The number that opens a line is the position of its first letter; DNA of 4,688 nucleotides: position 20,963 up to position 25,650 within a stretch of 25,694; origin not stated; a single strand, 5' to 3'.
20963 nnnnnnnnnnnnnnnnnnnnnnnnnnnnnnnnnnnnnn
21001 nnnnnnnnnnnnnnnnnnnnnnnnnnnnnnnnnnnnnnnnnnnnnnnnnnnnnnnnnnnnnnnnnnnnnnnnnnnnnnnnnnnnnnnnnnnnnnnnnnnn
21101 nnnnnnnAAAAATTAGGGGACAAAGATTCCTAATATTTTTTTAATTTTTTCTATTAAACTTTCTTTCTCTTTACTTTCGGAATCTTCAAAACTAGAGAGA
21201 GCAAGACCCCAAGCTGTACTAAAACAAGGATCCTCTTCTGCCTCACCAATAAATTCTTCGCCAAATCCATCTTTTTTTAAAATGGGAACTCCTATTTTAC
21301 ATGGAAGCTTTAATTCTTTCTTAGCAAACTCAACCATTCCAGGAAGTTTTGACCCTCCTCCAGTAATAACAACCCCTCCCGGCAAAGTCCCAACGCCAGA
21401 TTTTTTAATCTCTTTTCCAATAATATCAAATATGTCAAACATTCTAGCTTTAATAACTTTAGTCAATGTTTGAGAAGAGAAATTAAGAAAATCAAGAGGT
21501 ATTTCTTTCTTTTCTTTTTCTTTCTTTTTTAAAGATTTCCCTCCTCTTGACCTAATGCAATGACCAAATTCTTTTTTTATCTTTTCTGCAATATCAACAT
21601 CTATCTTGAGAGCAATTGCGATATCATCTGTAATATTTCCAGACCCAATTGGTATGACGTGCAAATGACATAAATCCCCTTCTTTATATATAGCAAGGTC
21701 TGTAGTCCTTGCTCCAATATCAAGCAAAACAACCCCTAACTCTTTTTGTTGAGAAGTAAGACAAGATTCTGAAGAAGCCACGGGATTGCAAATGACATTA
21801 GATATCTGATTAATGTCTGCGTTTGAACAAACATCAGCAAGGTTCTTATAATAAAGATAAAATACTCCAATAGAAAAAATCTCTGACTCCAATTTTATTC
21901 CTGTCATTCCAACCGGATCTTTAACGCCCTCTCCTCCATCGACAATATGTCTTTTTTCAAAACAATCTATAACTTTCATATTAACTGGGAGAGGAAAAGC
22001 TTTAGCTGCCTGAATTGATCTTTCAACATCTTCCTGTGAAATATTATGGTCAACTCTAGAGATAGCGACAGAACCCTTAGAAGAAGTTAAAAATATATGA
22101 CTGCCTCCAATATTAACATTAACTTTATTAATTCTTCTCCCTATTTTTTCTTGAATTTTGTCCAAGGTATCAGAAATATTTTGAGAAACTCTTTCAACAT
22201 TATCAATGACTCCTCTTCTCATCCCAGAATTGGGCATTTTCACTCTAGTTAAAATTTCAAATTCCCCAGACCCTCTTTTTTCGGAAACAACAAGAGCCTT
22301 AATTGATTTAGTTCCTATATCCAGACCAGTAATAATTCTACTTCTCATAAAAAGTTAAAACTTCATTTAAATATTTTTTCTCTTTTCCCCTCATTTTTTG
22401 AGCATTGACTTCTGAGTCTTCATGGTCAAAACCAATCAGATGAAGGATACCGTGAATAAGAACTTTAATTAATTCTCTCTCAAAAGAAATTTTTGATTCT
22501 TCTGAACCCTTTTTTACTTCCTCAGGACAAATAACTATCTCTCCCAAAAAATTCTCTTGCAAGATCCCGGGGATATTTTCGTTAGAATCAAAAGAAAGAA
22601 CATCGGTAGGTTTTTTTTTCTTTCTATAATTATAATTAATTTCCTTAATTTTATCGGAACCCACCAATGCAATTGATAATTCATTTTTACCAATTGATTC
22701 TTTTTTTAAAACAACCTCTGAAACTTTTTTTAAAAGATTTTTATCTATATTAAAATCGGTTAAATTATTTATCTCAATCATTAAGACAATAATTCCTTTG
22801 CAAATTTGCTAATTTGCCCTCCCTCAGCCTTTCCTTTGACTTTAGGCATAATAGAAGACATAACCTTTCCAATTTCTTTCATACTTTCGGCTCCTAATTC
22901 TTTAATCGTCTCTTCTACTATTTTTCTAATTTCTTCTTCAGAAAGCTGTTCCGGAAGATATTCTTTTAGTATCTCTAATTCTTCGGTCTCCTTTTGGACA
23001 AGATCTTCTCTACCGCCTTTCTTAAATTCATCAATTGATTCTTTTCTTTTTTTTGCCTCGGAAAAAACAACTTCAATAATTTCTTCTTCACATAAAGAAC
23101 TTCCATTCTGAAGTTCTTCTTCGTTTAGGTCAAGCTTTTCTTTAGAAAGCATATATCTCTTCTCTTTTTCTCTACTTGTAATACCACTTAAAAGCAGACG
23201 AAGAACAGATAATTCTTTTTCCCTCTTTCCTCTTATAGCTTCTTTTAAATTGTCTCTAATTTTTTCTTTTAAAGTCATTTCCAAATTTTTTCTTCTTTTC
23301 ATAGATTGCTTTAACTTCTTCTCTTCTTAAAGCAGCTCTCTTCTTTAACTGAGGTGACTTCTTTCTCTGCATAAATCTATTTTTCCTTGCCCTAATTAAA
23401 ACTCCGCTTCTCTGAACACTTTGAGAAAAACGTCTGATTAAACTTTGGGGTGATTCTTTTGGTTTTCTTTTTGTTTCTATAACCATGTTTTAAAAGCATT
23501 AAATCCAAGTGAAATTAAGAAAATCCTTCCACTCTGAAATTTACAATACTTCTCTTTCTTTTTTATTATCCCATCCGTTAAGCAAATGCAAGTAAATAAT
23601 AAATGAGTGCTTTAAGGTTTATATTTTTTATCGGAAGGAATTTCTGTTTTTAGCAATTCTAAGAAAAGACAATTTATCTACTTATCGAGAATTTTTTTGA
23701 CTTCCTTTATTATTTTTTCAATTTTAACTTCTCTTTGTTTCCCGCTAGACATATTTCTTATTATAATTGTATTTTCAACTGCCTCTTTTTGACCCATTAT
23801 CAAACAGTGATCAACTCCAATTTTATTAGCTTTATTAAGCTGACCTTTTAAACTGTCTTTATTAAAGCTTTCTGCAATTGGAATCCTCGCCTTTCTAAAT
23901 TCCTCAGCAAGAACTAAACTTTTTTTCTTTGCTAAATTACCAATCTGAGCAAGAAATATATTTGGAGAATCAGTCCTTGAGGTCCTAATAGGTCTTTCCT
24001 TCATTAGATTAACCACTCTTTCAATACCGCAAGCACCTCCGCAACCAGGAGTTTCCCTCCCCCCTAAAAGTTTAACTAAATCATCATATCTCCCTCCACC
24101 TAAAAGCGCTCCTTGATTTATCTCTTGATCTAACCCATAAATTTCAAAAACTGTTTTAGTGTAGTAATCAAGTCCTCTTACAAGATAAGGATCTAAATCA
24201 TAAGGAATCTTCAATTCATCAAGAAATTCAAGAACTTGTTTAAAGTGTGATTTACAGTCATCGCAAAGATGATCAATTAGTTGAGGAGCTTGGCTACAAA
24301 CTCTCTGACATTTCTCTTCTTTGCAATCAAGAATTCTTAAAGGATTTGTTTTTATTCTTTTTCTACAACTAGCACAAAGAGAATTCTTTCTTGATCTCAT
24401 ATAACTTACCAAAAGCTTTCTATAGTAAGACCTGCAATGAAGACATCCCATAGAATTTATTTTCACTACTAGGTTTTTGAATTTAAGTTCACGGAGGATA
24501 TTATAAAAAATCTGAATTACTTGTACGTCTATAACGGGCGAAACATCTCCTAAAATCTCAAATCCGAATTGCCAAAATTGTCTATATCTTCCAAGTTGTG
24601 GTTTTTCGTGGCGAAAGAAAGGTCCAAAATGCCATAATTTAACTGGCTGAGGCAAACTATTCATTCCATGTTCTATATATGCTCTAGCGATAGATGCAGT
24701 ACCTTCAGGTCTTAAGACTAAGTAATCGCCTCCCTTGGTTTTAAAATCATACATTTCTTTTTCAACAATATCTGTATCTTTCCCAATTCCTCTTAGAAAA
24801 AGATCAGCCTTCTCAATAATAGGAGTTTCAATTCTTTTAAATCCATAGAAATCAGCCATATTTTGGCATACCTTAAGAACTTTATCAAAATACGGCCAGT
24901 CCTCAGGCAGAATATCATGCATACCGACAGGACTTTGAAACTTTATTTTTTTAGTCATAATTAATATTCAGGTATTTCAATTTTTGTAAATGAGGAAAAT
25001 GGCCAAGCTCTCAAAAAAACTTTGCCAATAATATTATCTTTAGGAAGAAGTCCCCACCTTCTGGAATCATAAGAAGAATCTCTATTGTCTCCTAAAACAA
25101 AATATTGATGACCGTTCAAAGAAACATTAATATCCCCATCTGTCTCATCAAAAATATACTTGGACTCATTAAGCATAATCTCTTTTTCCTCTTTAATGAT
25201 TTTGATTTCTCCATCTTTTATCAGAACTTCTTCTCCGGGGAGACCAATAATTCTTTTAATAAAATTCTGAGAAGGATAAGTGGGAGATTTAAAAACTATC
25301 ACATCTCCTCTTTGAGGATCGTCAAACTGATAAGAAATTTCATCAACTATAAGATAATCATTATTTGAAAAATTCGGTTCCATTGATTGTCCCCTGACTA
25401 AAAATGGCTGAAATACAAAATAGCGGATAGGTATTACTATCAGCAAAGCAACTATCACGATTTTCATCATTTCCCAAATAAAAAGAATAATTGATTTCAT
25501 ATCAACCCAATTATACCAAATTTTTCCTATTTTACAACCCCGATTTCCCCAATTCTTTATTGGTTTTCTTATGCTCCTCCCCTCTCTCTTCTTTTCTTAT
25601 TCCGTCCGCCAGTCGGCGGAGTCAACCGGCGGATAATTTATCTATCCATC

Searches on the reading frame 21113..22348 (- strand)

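Call 13: search_protein_families(library=pfam, proteins=[window:21113-22348:-], max_evalue=0.001)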
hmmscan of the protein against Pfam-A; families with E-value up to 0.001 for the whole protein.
window:21113-22348:- (411 aa): 4 families
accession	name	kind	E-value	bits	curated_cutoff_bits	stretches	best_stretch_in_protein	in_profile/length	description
PF14450.12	FtsA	-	4.4e-29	101.9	31.8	1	207-380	1-126/127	Cell division protein FtsA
PF02491.25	SHS2_FTSA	-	2.7e-18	66.5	25.4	1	82-157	1-75/79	SHS2 domain inserted in FTSA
PF11104.14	PilM_2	-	2.1e-15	56.9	27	2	8-115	1-99/340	Type IV pilus assembly protein PilM;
PF06723.19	MreB_Mbl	-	2.3e-09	37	27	1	201-353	142-304/327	MreB/Mbl protein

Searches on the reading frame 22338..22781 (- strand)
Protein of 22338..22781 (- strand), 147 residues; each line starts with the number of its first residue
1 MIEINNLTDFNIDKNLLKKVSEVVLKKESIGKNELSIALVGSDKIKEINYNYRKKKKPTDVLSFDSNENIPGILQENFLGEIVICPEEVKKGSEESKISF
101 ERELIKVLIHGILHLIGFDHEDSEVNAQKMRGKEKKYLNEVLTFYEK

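Call 13: search_protein_families(library=pfam, proteins=[window:22338-22781:-], max_evalue=0.001)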
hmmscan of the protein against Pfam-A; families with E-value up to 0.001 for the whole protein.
window:22338-22781:- (147 aa): 1 family
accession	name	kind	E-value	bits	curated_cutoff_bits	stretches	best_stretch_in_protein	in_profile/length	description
PF02130.23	YbeY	-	1.5e-34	119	25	1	14-140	8-128/129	Endoribonuclease YbeY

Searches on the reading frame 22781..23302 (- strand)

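Call 13: search_protein_families(library=pfam, proteins=[window:22781-23302:-], max_evalue=0.001)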
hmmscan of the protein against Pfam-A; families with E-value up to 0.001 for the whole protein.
window:22781-23302:- (173 aa): 1 family
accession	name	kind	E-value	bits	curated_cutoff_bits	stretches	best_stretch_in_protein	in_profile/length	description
PF09424.15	YqeY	-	1.8e-44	151.7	27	2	44-172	15-143/143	Yqey-like protein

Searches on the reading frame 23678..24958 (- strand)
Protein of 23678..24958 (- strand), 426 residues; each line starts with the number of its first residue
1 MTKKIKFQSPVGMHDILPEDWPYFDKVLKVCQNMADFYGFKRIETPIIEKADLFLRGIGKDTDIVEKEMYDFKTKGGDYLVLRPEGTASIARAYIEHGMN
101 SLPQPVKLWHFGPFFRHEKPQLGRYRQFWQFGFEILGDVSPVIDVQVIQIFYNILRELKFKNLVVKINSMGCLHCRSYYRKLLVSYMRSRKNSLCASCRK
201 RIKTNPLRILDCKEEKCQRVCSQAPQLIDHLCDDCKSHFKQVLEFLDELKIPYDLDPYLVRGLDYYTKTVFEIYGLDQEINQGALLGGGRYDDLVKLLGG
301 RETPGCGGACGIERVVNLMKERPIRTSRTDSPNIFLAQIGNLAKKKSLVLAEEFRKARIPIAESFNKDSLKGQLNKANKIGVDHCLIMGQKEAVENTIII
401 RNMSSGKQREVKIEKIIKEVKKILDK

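Call 13: search_protein_families(library=pfam, proteins=[window:23678-24958:-], max_evalue=0.001)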
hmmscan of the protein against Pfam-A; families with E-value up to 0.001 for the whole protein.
window:23678-24958:- (426 aa): 3 families
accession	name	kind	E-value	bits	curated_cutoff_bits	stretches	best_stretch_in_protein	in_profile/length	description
PF13393.11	tRNA-synt_His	-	3.8e-44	151.6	25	1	12-315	1-308/308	Histidyl-tRNA synthetase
PF00587.30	tRNA-synt_2b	-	2e-13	51.2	29.3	1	70-216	1-110/179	tRNA synthetase class II core domain (G, H, P, S and T)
PF03129.25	HGTP_anticodon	-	8.3e-11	42.3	21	1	345-422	16-93/94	Anticodon binding domain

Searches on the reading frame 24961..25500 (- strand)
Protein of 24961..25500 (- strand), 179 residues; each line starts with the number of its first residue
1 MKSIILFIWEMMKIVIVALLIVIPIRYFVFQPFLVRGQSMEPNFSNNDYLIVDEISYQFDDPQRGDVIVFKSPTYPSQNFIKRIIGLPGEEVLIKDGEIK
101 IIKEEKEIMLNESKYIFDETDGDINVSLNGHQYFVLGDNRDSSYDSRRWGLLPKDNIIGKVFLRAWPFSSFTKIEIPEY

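Call 13: search_protein_families(library=pfam, proteins=[window:24961-25500:-], max_evalue=0.001)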
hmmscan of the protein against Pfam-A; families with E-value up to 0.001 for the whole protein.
window:24961-25500:- (179 aa): 2 families
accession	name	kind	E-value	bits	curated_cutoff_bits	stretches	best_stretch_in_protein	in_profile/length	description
PF10502.14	Peptidase_S26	-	6.8e-47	160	22.9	1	9-166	2-168/168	Signal peptidase, peptidase S26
PF00717.28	Peptidase_S24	-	6.2e-06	26.3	23.3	1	35-91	40-88/116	Peptidase S24-like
